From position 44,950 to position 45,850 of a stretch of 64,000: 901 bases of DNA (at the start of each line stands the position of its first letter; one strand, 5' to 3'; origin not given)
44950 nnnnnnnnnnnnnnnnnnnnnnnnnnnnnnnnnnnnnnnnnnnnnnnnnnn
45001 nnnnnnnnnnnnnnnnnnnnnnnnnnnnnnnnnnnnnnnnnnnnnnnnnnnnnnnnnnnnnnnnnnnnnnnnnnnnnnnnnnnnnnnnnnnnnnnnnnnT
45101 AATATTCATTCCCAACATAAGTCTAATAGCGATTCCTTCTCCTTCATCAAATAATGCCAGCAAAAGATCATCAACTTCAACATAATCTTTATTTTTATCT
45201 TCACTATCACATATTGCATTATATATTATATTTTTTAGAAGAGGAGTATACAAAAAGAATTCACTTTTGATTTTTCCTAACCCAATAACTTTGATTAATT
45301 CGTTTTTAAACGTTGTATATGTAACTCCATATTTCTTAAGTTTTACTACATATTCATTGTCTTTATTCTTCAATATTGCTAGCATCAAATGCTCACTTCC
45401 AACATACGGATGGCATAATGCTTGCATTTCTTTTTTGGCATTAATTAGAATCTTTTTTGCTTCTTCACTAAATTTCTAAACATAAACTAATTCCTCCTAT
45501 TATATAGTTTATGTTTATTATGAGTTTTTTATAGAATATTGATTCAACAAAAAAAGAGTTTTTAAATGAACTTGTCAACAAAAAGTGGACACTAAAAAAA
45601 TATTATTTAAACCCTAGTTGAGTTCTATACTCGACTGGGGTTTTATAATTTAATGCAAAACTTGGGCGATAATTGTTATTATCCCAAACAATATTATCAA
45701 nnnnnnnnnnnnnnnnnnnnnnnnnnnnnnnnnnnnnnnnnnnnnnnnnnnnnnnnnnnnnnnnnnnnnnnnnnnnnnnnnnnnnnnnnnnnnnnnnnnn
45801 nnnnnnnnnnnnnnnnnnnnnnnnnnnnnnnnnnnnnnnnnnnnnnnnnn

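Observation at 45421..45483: Single-base frameshift in the first codons of clpC, about 90 bp from an IS3 insertion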

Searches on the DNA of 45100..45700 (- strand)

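Call 7: search_dna_similar(query=window:45100-45700:-, collection=plasmids, mode=distant)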
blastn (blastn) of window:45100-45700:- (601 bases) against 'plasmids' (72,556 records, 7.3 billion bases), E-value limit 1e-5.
No match.
